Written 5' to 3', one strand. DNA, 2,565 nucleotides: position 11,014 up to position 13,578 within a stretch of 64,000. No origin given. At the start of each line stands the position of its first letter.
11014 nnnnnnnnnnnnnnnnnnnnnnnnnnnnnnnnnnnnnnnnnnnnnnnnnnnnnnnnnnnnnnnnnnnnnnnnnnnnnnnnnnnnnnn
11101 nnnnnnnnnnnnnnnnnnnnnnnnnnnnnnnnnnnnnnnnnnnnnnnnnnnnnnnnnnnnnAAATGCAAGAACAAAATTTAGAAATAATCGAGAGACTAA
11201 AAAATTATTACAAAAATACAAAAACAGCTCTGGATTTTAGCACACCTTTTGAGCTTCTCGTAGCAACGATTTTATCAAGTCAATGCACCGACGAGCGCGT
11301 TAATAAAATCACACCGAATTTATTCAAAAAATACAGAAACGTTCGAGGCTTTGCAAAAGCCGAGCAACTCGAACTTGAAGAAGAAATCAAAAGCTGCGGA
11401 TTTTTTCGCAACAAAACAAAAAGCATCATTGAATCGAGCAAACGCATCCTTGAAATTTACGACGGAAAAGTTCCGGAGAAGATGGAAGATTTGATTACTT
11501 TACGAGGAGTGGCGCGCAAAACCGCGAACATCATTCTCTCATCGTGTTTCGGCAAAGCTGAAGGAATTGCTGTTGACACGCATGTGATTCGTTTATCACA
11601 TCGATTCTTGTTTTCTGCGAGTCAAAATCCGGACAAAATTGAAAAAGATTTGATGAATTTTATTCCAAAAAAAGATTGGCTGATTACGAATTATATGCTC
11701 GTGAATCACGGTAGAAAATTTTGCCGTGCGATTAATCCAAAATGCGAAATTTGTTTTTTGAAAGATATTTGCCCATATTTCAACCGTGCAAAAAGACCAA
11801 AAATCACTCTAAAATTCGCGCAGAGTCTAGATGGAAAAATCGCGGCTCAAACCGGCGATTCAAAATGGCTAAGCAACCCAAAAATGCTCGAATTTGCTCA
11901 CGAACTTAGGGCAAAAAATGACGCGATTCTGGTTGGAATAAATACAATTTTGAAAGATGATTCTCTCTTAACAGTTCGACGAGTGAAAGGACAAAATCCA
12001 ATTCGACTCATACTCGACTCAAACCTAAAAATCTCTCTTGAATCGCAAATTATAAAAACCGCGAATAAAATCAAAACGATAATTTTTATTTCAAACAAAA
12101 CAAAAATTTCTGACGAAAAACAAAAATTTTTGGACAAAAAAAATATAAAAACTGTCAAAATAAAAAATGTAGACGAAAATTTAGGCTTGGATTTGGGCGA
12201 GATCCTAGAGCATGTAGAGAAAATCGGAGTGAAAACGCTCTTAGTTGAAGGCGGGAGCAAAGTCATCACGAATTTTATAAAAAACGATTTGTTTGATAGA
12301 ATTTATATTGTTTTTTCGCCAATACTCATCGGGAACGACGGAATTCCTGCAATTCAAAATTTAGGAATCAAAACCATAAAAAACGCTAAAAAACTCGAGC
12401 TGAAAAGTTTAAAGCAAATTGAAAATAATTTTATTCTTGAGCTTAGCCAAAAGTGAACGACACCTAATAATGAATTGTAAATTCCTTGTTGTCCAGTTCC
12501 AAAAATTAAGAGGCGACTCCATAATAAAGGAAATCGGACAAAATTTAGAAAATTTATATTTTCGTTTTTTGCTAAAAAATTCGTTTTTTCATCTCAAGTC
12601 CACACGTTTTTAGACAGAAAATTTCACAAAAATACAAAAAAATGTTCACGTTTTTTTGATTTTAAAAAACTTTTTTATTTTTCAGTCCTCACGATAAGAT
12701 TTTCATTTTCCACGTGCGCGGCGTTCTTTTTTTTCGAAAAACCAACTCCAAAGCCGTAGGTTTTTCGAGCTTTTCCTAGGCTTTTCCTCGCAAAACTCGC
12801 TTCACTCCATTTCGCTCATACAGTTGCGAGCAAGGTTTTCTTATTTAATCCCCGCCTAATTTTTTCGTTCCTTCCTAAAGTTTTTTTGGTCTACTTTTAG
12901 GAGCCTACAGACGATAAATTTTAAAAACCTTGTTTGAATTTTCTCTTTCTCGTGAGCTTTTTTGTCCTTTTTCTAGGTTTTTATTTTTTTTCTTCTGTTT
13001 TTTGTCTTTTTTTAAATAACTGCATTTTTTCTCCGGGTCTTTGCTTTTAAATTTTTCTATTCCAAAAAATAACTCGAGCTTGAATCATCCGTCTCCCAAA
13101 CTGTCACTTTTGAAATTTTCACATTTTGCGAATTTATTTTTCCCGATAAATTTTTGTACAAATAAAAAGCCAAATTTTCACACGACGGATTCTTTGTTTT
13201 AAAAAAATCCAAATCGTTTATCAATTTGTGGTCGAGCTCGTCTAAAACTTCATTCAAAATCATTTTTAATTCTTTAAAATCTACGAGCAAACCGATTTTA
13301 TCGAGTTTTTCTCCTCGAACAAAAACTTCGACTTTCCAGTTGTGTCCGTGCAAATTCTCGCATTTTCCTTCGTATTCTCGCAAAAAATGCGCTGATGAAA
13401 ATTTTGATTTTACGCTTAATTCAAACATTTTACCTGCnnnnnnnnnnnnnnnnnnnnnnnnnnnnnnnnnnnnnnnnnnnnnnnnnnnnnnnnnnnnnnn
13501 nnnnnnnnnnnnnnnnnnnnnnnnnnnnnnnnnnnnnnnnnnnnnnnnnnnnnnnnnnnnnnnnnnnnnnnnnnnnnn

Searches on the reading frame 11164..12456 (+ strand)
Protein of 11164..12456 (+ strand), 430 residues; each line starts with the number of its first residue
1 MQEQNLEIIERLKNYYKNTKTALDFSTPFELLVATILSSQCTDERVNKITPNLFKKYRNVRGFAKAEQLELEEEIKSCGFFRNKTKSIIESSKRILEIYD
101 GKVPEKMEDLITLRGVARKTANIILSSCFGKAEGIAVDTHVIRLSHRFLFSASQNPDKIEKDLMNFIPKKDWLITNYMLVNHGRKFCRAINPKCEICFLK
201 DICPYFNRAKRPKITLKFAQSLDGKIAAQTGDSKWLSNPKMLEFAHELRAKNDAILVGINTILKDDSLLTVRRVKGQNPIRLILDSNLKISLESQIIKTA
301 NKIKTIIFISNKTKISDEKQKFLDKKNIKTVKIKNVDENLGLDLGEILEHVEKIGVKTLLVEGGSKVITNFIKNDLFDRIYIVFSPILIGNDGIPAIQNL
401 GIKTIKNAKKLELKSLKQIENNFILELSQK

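Call 11: search_protein_families(library=pfam, proteins=[window:11164-12456:+])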
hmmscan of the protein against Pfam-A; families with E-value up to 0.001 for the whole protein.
window:11164-12456:+ (430 aa): 3 families
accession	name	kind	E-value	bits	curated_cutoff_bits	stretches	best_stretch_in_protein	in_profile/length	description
PF01872.23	RibD_C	-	9.3e-44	150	24.1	1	212-424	1-196/197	RibD C-terminal domain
PF00730.31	HhH-GPD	-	3.7e-23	82.4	26.2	1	33-168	1-107/108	HhH-GPD superfamily base excision DNA repair protein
PF10576.14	EndIII_4Fe-2S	-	2.3e-05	25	20.5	1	187-203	1-17/17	Iron-sulfur binding domain of endonuclease III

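Call 69: find_encoding_contigs(protein=window:11164-12456:+, flank=3000, max_places=5)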
Protein window:11164-12456:+ (430 aa): 2 contigs read that carry it; 2 places shown.
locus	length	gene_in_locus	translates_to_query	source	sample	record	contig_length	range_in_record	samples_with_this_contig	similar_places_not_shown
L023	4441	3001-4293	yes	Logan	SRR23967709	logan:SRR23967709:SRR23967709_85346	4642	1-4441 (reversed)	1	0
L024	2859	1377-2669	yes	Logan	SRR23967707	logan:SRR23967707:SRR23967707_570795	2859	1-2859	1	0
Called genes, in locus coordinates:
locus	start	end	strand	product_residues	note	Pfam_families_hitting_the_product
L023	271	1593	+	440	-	-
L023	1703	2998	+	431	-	PF01541:GIY-YIG, PF27096:UvrC_M, PF08459:UvrC_RNaseH_dom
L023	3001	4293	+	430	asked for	PF00730:HhH-GPD, PF01872:RibD_C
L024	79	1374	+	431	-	PF01541:GIY-YIG, PF27096:UvrC_M, PF08459:UvrC_RNaseH_dom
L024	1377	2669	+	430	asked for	PF00730:HhH-GPD, PF01872:RibD_C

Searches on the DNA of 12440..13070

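Call 66: search_rna_families(source=window, start=12440, end=13070, threshold=evalue, max_evalue=1)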
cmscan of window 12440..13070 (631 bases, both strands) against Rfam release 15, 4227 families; matches with E-value up to 1: 0.
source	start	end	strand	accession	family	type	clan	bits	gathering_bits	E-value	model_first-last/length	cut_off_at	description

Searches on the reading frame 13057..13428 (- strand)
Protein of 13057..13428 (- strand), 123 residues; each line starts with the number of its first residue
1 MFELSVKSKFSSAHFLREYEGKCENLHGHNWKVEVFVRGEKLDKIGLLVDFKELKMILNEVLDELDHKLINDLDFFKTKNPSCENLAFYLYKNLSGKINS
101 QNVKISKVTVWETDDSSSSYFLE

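Call 11: search_protein_families(library=pfam, proteins=[window:13057-13428:-])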
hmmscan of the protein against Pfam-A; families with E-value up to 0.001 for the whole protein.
window:13057-13428:- (123 aa): 1 family
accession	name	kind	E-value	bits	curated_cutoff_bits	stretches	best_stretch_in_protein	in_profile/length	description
PF01242.24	PTPS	-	6.1e-43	146.1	22.4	1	3-120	1-118/121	6-pyruvoyl tetrahydropterin synthase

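Call 70: find_encoding_contigs(protein=window:13057-13428:-, flank=3000, max_places=5)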
Protein window:13057-13428:- (123 aa): 2 contigs read that carry it; 2 places shown.
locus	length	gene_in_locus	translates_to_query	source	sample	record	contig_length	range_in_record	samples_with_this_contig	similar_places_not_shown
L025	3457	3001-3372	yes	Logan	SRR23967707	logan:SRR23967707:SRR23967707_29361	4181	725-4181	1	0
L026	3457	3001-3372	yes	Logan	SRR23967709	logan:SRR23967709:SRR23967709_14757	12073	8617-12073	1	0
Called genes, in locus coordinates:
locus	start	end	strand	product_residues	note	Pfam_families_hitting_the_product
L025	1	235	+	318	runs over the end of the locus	?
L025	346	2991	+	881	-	PF01326:PPDK_N, PF00391:PEP-utilizers, PF02896:PEP-utilizers_C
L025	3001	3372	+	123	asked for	PF01242:PTPS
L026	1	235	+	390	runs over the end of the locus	PF01551:Peptidase_M23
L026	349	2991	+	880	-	PF01326:PPDK_N, PF00391:PEP-utilizers, PF02896:PEP-utilizers_C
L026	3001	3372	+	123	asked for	PF01242:PTPS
